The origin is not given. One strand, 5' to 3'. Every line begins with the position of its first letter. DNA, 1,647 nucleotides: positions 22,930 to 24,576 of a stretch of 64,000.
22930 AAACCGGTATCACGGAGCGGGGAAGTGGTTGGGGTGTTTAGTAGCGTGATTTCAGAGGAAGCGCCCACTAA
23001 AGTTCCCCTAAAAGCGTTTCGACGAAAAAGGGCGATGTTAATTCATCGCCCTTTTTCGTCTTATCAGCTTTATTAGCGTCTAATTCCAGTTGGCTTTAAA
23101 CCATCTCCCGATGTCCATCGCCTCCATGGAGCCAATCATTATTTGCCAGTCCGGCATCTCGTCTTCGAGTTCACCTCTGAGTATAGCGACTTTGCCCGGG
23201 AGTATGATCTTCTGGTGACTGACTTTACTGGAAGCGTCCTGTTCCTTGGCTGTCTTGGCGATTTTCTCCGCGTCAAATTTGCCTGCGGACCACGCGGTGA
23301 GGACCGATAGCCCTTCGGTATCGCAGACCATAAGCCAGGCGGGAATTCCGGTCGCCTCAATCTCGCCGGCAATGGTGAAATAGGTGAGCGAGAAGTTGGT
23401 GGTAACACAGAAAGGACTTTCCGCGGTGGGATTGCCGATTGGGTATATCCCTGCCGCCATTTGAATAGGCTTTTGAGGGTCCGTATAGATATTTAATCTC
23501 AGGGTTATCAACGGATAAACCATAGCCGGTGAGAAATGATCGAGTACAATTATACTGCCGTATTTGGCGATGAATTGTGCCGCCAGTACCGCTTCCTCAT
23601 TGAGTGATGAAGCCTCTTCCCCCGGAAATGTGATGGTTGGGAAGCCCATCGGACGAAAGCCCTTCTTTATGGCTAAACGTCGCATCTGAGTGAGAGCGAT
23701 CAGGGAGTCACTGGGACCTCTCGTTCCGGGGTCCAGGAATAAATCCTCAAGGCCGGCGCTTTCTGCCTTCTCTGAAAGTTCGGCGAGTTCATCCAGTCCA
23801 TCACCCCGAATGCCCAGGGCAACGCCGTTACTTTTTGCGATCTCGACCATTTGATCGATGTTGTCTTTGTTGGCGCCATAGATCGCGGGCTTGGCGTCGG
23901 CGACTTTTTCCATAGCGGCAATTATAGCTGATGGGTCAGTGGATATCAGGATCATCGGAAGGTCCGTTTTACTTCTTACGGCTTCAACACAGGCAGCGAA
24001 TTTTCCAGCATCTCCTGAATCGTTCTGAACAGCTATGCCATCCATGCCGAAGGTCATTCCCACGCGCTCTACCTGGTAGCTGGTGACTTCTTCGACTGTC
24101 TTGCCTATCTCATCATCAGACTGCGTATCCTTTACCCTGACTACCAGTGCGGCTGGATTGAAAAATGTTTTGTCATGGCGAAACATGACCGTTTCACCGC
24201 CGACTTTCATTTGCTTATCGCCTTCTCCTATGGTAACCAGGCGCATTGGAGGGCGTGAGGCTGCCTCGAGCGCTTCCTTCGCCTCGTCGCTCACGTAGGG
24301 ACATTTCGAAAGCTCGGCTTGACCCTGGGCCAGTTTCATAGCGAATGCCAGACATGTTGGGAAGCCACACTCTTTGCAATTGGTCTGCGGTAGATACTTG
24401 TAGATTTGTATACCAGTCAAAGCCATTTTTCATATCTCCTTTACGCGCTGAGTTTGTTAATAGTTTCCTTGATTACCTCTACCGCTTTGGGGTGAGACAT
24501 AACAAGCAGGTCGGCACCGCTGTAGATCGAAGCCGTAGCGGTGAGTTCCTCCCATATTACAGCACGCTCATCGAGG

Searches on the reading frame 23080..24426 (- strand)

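Call 12: search_protein_families(library=ncbifam, proteins=[window:23080-24426:-])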
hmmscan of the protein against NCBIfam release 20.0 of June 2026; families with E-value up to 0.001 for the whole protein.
window:23080-24426:- (448 aa): 8 families
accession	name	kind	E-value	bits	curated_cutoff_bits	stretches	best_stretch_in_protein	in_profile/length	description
NF003195.0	PRK04165.1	equivalog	4.1e-178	592.9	306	1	1-448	1-448/450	acetyl-CoA decarbonylase/synthase complex subunit gamma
NF043039.1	HgcAB_like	equivalog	1.2e-18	67.9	285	1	320-446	13-138/350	HgcAB-like fusion protein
NF040863.1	HgcA_corrinoid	equivalog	1.3e-15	57.4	275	1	322-445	29-151/325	mercury methylation corrinoid protein HgcA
NF006446.0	PRK08764.1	equivalog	6e-09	35.9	220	1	8-64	12-68/139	Rnf electron transport complex subunit RnfB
NF005415.0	PRK06991.1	equivalog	7e-08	32.4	281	1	8-54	11-57/284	electron transport complex subunit RsxB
TIGR01944.1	rnfB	subfamily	2e-07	30.7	68.7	1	7-53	39-84/190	RnfABCDGE type electron transport complex subunit B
NF003475.0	PRK05113.1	equivalog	5.4e-05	23.1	203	1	7-46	39-77/190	electron transport complex subunit RsxB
NF041836.1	rnfB_Methano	equivalog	0.00053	19.5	445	1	8-50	43-85/265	Rnf electron transport complex subunit RnfB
